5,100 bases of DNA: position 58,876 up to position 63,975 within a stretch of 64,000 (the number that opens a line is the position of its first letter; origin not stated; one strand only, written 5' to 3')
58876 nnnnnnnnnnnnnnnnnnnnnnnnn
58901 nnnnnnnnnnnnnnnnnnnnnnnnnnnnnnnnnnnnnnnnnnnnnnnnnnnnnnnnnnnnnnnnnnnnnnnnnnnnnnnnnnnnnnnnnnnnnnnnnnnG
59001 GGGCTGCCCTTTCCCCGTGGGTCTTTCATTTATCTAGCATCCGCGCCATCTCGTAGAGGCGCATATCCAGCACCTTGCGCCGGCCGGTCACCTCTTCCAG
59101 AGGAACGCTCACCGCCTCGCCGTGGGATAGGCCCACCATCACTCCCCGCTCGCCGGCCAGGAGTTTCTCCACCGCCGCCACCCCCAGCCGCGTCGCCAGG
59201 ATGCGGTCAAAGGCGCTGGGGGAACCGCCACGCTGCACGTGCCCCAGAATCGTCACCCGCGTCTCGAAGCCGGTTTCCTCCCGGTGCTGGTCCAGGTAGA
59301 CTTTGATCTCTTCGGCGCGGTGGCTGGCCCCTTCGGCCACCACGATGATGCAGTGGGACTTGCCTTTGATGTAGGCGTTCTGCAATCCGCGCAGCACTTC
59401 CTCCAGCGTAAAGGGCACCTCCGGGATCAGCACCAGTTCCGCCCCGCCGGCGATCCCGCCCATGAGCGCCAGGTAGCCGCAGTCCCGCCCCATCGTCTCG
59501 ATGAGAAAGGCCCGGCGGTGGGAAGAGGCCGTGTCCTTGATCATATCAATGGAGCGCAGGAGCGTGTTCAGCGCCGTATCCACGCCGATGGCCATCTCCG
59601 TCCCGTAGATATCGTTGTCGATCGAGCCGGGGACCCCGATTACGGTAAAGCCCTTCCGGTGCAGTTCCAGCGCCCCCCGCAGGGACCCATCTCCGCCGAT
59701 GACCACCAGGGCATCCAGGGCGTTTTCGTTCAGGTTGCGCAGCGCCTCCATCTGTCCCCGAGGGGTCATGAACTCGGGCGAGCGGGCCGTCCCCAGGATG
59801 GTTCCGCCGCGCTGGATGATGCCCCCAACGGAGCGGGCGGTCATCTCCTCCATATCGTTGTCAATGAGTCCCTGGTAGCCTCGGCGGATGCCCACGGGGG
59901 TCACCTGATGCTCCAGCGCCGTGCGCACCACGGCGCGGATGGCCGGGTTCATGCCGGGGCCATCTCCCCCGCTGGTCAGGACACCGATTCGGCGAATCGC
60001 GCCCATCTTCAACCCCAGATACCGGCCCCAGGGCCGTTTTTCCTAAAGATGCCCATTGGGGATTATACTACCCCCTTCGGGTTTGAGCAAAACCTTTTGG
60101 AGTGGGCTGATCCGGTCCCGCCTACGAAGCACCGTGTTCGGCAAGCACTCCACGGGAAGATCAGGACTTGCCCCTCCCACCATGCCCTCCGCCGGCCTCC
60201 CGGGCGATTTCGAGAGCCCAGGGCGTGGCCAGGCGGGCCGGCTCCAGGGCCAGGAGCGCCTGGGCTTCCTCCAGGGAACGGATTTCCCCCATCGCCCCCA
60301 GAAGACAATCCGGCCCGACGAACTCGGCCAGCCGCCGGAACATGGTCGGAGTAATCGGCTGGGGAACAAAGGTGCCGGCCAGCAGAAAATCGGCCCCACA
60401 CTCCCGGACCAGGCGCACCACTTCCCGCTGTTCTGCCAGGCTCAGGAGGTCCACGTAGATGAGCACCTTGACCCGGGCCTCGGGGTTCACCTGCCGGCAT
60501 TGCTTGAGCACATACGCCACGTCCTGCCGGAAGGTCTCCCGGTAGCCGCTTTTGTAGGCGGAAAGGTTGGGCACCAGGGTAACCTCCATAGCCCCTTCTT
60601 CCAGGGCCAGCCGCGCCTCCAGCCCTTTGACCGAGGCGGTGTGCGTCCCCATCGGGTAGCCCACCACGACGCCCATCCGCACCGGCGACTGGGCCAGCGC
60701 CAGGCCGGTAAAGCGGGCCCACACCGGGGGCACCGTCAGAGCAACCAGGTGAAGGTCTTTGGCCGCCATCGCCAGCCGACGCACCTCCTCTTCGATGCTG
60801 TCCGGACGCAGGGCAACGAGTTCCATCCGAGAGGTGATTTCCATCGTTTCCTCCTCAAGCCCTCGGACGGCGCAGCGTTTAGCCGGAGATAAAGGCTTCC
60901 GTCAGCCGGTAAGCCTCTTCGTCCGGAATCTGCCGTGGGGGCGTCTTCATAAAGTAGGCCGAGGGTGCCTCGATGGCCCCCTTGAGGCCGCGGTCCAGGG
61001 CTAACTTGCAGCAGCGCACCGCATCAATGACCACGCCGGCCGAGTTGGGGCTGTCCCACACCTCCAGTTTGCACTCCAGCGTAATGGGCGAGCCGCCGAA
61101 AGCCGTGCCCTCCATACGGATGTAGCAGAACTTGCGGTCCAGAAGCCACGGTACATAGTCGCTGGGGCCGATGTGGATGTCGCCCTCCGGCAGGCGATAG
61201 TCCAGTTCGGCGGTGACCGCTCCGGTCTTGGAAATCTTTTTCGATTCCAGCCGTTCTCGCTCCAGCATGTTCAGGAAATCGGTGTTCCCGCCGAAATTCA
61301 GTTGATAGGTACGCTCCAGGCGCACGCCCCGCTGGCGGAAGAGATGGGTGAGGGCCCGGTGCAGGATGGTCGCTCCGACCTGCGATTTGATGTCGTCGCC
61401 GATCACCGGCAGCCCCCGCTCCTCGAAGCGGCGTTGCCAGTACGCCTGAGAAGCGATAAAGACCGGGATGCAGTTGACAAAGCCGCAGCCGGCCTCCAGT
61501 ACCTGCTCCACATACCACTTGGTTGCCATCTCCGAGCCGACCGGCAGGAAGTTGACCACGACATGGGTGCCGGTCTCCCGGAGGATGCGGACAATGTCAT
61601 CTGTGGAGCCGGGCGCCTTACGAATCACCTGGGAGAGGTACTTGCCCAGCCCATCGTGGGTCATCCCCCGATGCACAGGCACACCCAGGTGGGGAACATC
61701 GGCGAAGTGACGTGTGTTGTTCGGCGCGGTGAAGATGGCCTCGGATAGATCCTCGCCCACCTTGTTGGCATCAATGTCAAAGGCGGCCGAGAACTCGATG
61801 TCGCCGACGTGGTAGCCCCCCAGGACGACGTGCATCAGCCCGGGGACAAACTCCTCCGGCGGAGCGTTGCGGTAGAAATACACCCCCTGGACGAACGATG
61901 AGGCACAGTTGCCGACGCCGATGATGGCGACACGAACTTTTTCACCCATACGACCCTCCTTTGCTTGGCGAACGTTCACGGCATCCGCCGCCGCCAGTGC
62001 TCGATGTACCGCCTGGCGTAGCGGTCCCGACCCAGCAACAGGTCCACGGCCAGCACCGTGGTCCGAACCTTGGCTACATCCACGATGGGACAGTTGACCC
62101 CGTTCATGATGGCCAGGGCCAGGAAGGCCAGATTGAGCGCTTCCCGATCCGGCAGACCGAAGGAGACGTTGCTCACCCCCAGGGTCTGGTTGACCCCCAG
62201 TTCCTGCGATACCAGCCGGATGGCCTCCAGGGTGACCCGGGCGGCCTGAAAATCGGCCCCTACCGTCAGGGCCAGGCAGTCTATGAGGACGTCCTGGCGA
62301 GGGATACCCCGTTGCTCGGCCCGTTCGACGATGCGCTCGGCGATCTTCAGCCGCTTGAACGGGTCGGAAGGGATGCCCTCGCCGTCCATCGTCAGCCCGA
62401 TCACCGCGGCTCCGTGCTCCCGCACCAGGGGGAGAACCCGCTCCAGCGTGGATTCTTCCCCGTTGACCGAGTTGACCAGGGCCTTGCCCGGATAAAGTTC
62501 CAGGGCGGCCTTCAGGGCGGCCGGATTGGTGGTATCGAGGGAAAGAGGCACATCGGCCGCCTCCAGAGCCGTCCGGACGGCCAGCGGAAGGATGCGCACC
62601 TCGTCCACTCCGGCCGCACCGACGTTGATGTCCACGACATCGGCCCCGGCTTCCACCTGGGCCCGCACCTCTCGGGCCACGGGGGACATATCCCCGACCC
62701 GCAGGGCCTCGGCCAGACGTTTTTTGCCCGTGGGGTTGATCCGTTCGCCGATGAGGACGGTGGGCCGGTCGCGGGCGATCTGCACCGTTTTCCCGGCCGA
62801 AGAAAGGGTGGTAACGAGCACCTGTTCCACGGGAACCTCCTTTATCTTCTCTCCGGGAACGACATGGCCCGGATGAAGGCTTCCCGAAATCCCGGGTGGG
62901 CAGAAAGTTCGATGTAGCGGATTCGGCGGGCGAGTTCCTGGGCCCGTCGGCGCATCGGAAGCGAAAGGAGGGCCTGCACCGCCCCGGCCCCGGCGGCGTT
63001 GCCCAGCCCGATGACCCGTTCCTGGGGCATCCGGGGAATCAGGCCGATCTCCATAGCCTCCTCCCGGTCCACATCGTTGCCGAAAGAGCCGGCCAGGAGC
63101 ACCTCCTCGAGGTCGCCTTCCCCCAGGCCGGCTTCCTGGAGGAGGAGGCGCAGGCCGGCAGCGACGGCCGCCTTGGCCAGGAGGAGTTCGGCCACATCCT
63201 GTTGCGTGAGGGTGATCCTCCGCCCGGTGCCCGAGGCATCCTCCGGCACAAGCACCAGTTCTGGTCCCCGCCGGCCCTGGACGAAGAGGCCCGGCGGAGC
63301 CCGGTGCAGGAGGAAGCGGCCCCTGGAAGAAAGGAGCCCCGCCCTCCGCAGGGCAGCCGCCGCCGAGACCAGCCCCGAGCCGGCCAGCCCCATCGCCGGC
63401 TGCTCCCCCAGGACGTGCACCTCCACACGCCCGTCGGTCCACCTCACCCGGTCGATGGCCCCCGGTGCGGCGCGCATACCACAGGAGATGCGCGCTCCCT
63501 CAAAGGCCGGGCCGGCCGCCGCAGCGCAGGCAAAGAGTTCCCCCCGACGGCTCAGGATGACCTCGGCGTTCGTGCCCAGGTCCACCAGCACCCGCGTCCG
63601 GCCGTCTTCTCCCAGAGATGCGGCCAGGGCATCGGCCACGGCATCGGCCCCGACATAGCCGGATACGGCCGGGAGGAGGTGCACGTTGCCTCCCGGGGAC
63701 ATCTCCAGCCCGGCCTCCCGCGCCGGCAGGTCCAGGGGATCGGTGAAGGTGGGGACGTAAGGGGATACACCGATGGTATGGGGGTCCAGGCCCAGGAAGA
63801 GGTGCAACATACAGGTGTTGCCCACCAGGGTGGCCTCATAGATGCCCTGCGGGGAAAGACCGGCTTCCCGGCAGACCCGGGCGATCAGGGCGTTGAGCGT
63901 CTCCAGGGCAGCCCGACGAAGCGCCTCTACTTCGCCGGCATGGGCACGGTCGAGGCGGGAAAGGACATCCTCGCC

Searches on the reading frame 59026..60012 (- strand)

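Call 83: search_protein_families(library=pfam, proteins=[window:59026-60012:-], max_evalue=0.00001)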
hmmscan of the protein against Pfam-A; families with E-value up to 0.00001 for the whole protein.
window:59026-60012:- (328 aa): 1 family
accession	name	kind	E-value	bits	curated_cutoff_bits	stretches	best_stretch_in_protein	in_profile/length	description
PF00365.25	PFK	-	2.6e-112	375.2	30.9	1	8-282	1-275/277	Phosphofructokinase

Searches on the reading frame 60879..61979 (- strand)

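Call 83: search_protein_families(library=pfam, proteins=[window:60879-61979:-], max_evalue=0.00001)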
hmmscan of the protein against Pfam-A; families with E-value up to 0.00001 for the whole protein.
window:60879-61979:- (366 aa): 1 family
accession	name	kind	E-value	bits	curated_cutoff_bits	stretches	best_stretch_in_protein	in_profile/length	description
PF01658.22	Inos-1-P_synth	-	2.2e-36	124.8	27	1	202-310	1-107/107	Myo-inositol-1-phosphate synthase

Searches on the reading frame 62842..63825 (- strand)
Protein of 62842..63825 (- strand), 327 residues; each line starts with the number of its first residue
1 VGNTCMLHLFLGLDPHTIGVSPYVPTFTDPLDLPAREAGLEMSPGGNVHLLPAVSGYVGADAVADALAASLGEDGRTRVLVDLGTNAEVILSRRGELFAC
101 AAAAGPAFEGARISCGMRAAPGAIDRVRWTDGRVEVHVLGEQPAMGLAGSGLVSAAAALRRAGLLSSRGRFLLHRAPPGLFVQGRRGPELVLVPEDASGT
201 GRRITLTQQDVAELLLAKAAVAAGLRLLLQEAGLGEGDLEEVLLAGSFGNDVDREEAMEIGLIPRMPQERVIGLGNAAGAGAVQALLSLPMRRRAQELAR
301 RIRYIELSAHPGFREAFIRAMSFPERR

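Call 83: search_protein_families(library=pfam, proteins=[window:62842-63825:-], max_evalue=0.00001)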
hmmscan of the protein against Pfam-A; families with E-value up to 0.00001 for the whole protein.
window:62842-63825:- (327 aa): 2 families
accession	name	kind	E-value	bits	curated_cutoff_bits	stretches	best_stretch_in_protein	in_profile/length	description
PF14574.11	RACo_C_ter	-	1.8e-77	260.4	27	1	78-325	3-251/261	C-terminal domain of RACo the ASKHA domain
PF17651.6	Raco_middle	-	4.6e-23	82.1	26.8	1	2-71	91-160/163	RACo middle region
